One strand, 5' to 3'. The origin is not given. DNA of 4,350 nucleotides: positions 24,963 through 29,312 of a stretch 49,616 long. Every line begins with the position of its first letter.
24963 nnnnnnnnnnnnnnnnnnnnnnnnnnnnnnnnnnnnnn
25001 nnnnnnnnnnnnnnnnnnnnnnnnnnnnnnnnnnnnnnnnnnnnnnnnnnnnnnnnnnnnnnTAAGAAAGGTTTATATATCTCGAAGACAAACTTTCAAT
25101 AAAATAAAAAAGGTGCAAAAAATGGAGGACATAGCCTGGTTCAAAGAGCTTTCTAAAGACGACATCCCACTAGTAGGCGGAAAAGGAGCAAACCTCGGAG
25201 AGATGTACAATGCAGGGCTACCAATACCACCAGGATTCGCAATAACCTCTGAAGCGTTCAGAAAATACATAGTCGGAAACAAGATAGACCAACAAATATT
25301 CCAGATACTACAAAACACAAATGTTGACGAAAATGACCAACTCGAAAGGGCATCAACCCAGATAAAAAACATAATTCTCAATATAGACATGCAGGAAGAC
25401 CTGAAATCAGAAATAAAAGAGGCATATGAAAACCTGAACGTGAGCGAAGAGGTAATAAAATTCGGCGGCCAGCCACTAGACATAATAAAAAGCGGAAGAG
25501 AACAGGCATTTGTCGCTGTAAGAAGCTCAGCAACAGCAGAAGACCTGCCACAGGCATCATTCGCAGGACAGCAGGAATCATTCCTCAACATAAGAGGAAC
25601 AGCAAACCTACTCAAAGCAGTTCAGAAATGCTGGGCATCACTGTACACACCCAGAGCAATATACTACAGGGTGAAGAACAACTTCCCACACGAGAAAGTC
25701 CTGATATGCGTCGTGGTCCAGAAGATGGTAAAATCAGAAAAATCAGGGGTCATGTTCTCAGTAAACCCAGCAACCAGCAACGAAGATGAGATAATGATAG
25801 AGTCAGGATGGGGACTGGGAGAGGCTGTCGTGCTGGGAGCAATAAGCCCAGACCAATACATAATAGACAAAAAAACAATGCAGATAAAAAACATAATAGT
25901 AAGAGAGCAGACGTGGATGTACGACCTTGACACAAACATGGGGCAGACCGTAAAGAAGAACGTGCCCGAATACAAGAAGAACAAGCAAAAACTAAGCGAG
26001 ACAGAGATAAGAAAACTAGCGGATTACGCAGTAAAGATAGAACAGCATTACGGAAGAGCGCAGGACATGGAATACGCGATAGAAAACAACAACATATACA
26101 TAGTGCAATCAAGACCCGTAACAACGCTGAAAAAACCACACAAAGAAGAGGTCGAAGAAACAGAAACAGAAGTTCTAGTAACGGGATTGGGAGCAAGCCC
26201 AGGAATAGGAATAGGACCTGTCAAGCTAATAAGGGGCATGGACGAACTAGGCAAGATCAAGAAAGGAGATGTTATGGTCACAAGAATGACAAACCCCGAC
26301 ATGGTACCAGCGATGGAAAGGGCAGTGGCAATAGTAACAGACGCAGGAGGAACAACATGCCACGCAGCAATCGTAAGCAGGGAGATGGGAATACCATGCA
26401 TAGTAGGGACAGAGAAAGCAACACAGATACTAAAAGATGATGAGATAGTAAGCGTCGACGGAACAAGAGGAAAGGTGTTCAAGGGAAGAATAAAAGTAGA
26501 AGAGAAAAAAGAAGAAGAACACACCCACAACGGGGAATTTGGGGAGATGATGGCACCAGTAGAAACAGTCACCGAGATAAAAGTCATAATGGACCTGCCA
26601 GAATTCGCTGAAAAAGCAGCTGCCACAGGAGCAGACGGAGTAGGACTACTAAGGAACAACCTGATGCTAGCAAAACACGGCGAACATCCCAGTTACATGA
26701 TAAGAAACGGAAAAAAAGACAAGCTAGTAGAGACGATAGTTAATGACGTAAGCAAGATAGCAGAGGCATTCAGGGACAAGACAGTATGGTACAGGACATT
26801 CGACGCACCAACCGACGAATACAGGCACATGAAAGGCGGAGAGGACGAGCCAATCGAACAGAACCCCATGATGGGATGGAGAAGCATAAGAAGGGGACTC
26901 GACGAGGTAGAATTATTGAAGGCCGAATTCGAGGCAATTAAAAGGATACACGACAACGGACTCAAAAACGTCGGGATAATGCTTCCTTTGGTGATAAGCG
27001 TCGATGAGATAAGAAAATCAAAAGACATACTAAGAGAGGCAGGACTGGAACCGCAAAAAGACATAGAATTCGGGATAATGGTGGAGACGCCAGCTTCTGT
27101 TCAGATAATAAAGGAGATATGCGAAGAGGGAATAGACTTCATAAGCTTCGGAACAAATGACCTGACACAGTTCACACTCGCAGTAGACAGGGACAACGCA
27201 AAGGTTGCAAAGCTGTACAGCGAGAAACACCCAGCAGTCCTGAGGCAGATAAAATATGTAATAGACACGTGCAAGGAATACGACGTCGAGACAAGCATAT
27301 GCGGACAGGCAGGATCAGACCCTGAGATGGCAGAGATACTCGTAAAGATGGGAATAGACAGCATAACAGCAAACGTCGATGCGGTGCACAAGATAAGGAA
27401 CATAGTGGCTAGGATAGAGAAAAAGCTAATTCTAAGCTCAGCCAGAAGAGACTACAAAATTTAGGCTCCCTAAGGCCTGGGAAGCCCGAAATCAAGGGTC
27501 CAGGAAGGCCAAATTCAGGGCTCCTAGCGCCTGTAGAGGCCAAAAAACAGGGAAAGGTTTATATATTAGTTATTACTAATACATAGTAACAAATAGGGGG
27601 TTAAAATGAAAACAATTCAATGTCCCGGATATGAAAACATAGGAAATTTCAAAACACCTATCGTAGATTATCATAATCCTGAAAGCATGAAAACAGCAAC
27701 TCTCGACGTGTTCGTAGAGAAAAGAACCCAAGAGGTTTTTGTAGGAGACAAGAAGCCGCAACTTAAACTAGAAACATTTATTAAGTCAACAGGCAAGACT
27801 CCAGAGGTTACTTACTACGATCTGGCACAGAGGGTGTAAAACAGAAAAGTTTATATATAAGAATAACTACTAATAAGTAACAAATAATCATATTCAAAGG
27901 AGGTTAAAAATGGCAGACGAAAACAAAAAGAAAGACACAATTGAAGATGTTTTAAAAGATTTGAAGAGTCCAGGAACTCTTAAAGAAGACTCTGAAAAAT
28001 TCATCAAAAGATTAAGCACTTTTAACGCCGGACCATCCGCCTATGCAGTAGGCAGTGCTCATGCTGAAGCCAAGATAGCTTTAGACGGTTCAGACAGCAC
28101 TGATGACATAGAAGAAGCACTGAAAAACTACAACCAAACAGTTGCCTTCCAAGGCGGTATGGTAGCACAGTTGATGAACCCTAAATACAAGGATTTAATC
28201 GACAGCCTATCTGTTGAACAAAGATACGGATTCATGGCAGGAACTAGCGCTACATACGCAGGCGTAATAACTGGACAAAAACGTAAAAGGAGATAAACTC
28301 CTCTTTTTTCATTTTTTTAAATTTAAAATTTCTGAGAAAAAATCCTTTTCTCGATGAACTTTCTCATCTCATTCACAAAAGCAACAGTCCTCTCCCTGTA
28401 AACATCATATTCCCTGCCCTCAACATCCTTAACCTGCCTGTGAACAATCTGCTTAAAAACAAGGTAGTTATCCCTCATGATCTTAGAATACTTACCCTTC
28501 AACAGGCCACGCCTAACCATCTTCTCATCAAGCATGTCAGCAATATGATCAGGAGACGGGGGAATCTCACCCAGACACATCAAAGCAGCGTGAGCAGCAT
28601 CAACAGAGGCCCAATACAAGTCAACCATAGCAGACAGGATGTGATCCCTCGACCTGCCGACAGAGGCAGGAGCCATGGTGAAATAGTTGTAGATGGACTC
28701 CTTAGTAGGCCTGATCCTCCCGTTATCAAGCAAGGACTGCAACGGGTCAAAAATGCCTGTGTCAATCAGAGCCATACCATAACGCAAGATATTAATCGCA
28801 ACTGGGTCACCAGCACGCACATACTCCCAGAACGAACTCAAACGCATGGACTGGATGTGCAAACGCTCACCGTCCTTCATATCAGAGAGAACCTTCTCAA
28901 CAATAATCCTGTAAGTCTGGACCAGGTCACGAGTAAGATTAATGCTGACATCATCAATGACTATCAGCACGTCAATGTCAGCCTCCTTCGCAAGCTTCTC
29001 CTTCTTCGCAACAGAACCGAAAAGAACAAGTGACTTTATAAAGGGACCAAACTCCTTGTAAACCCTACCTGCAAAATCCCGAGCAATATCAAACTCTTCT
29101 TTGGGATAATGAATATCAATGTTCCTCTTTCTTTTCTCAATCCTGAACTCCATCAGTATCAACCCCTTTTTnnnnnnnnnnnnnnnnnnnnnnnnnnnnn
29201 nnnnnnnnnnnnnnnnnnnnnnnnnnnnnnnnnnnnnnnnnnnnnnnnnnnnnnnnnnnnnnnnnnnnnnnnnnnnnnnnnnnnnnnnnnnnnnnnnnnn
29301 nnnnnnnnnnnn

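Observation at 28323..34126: Divergent six-gene block of unrecognised proteins, my best candidate for an undescribed system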

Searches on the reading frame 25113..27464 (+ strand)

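Call 23: search_protein_families(library=pfam, proteins=[window:25113-27464:+], max_evalue=0.001)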
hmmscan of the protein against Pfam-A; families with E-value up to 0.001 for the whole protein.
window:25113-27464:+ (783 aa): 3 families
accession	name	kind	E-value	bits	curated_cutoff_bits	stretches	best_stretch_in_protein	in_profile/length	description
PF01326.24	PPDK_N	-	9.5e-114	380.5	27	1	19-352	2-325/328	Pyruvate phosphate dikinase, AMP/ATP-binding domain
PF02896.24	PEP-utilizers_C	-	1.4e-81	274.3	22.8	1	473-769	4-292/293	PEP-utilising enzyme, PEP-binding domain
PF00391.29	PEP-utilizers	-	7.7e-28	96.4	23.1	1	382-453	1-72/72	PEP-utilising enzyme, mobile domain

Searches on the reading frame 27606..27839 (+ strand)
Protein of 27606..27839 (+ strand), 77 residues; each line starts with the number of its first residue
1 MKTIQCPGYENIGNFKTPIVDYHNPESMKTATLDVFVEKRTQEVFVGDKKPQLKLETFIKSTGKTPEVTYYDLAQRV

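Call 3: search_protein_families(library=pfam, proteins=[window:27606-27839:+], max_evalue=1)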
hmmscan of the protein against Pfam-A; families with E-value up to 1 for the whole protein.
window:27606-27839:+ (77 aa): 1 family
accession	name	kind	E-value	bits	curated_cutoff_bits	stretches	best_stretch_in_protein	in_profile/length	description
PF18475.7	PIN7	-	0.073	14.2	34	1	20-73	2-55/103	PIN domain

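Call 4: search_protein_families(library=ncbifam, proteins=[window:27606-27839:+], max_evalue=1)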
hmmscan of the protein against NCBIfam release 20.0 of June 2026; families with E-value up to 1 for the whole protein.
window:27606-27839:+ (77 aa): 0 families

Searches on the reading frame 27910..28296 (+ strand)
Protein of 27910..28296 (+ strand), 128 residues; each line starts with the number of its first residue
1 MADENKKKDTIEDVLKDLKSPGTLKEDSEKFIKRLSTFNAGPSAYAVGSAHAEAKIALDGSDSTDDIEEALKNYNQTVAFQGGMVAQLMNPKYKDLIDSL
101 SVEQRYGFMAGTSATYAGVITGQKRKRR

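Call 3: search_protein_families(library=pfam, proteins=[window:27910-28296:+], max_evalue=1)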
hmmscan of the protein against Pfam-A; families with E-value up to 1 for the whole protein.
window:27910-28296:+ (128 aa): 1 family
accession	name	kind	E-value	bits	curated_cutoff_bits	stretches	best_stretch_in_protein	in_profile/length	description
PF07061.16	Swi5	-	0.17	12.4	22.1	1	5-39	13-47/80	Swi5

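Call 4: search_protein_families(library=ncbifam, proteins=[window:27910-28296:+], max_evalue=1)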
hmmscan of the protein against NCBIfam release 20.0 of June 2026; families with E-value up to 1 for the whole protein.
window:27910-28296:+ (128 aa): 0 families

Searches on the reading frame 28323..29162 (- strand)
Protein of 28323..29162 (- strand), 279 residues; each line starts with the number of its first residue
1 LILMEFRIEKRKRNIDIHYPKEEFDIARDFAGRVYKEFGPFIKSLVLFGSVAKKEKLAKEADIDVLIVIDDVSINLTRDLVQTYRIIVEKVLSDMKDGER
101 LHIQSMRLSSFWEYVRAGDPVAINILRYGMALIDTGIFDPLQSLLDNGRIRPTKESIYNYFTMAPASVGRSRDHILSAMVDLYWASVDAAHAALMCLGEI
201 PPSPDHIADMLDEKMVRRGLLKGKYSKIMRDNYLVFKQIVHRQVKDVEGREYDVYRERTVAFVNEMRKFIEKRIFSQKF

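Call 3: search_protein_families(library=pfam, proteins=[window:28323-29162:-], max_evalue=1)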
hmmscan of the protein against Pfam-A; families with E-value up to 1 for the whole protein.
window:28323-29162:- (279 aa): 3 families
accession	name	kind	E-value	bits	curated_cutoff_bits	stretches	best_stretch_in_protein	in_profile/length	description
PF01909.29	NTP_transf_2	-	1.1e-05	26.2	21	1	36-84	9-53/93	Nucleotidyltransferase domain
PF18765.7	Polbeta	-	0.00018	22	26.9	1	42-83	13-54/93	Polymerase beta, Nucleotidyltransferase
PF25565.1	Ubiquitin_At1g33420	-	0.068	13.5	27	1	221-250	41-70/92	At1g33420-like, ubiquitin-like domain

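Call 4: search_protein_families(library=ncbifam, proteins=[window:28323-29162:-], max_evalue=1)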
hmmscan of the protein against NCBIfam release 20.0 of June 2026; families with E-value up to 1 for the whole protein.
window:28323-29162:- (279 aa): 4 families
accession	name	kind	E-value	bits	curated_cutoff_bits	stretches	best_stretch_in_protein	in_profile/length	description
NF051895.1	anti_phage_HalB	equivalog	0.0037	16.9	190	1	44-98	1-55/211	anti-phage Hailong system nucleotidyltransferase HalB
NF012212.1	ANT_9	subfamily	0.015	14.6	340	1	38-92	17-71/249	aminoglycoside nucleotidyltransferase ANT(9)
NF047752.1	MntA_antitoxin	equivalog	0.024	14.5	60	1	42-74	7-39/106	type VII toxin-antitoxin system MntA family adenylyltransferase antitoxin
NF041117.1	CBASS_cyclase_b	equivalog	0.081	12.5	200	1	46-74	39-67/275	CBASS oligonucleotide cyclase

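Call 24: search_protein_families(library=padloc, proteins=[window:28323-29162:-], max_evalue=0.1)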
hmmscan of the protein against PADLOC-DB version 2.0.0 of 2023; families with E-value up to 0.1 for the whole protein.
window:28323-29162:- (279 aa): 12 families
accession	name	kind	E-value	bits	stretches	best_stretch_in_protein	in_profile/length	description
PDLC04903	PDC-S09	-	4.3e-08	31.4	1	25-92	9-74/108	-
PDLC04906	PDC-S09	-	9.3e-05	20.7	1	36-74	20-55/98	-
PDLC04368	PDC-M05A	-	0.00017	19.5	1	42-75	107-139/201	-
PDLC04905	PDC-S09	-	0.00028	19.2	1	42-77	21-56/101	-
PDLC04369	PDC-M05A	-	0.00052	17.7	1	43-73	104-133/201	-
PDLC04904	PDC-S09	-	0.00054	18.1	1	42-73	25-55/104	-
PDLC04902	PDC-S09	-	0.00061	18.1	1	42-71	21-49/97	-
PDLC04907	PDC-S09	-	0.00079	17.5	1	25-74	12-58/114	-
PDLC04778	PDC-M70A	-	0.0065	13.8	1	36-87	41-91/355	-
PDLC04372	PDC-M05A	-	0.0074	14.6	1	44-75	78-108/167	-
PDLC04371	PDC-M05A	-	0.026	12.2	1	40-73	123-156/211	-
PDLC00823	Cyclase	-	0.028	12.1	1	45-78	46-79/285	oligonucleotide-cyclase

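Call 25: search_protein_families(library=phrogs, proteins=[window:28323-29162:-], max_evalue=0.1)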
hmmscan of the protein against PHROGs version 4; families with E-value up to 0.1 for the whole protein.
window:28323-29162:- (279 aa): 0 families

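Call 54: search_solved_structures(query=A5, max_evalue=1, show_alignments=3)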
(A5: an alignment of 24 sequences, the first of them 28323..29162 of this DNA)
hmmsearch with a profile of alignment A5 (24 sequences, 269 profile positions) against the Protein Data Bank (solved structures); distinct sequences matched with E-value up to 1: 12.
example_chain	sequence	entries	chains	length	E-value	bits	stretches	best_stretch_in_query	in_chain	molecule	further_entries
9xbd_E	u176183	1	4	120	0.0022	20.8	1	31-125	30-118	Nucleotidyltransferase domain-containing protein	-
6p01_A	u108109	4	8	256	0.021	17.6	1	17-75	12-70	Kanamycin nucleotidyltransferase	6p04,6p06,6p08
9dbh_A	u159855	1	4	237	0.059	16.2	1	39-68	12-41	HalB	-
9dbj_A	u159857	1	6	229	0.063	16.1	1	39-68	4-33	HalB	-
2rff_A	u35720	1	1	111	0.079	15.7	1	20-69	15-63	Putative nucleotidyltransferase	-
6nlt_A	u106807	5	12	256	0.14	14.9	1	17-75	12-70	Kanamycin nucleotidyltransferase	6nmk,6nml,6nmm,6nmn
1kan_A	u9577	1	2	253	0.15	14.8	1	17-75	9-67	KANAMYCIN NUCLEOTIDYLTRANSFERASE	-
1kny_A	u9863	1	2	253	0.15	14.8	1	17-75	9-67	KANAMYCIN NUCLEOTIDYLTRANSFERASE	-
6un8_A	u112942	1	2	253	0.16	14.8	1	17-75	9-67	Aminoglycoside NucleotidylTransferase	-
3htk_B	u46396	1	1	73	0.16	14.7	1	200-259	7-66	Structural maintenance of chromosomes protein 5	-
6sxj_A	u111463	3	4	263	0.52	13.1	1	22-87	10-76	Streptomycin 3''-adenylyltransferase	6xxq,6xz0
7ae2_B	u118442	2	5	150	0.87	12.3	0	38-102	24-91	MNT ANTITOXIN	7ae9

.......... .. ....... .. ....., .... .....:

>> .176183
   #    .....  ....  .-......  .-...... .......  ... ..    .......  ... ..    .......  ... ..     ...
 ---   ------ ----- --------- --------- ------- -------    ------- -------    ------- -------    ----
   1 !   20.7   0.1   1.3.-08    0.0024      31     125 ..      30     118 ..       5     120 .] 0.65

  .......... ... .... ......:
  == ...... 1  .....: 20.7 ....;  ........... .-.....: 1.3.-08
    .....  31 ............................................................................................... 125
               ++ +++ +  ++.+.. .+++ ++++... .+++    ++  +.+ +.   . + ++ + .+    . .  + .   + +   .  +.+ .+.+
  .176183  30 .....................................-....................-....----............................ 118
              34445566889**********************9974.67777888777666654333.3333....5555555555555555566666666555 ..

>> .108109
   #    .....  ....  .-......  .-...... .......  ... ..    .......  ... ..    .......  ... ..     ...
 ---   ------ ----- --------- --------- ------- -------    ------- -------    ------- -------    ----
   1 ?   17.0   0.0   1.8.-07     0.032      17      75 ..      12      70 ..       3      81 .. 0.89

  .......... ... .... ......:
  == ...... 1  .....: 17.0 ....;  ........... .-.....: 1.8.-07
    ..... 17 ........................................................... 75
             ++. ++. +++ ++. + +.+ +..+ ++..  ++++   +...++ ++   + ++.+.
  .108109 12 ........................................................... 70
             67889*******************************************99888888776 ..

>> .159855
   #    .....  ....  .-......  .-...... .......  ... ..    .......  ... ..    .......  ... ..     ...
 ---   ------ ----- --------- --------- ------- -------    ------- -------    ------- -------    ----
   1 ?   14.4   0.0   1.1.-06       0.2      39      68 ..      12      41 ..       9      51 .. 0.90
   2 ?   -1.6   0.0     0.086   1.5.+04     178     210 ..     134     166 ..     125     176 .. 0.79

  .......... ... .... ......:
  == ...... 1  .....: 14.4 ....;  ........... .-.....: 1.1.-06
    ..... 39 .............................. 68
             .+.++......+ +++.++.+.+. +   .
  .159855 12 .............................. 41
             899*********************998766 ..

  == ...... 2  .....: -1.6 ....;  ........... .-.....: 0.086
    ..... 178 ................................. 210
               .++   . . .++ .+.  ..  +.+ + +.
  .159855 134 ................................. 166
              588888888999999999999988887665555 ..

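Call 64: search_protein_families(library=pfam, alignment_id=A5, max_evalue=1)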
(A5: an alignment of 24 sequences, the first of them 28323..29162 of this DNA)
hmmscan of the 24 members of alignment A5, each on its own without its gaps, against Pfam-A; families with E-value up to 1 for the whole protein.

A. member 1, window:28323-29162:- (279 aa): 3 families
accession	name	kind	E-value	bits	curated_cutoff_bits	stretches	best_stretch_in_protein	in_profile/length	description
PF01909.29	NTP_transf_2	-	1.1e-05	26.2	21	1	36-84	9-53/93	Nucleotidyltransferase domain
PF18765.7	Polbeta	-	0.00018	22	26.9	1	42-83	13-54/93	Polymerase beta, Nucleotidyltransferase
PF25565.1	Ubiquitin_At1g33420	-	0.068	13.5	27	1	221-250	41-70/92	At1g33420-like, ubiquitin-like domain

B. families by the number of members that match (of 24 scanned): 16 families
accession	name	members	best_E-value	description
PF18765.7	Polbeta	24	3.7e-09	Polymerase beta, Nucleotidyltransferase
PF01909.29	NTP_transf_2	24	1.5e-08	Nucleotidyltransferase domain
PF22600.2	MTPAP-like_central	11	0.0012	Poly(A) RNA polymerase, mitochondrial-like, central palm domain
PF03445.19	DUF294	4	0.01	Putative nucleotidyltransferase DUF294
PF14910.11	MMS22L_N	3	0.017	S-phase genomic integrity recombination mediator, N-terminal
PF14792.12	DNA_pol_B_palm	3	0.025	DNA polymerase beta palm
PF07821.18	Alpha-amyl_C2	2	0.0083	Alpha-amylase C-terminal beta-sheet domain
PF16777.11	RHH_7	1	0.0049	Transcriptional regulator, RHH-like, CopG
PF00406.28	ADK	1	0.041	Adenylate kinase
PF13725.12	tRNA_bind_2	1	0.042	Possible tRNA binding domain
PF25100.1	DUF7809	1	0.047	Domain of unknown function (DUF7809)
PF03850.20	Tfb4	1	0.053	Transcription factor Tfb4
PF25565.1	Ubiquitin_At1g33420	1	0.068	At1g33420-like, ubiquitin-like domain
PF12633.13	Adenyl_cycl_N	1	0.15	Adenylate cyclase NT domain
PF07559.19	FlgE_D2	1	0.29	Flagellar basal body protein FlaE D2 domain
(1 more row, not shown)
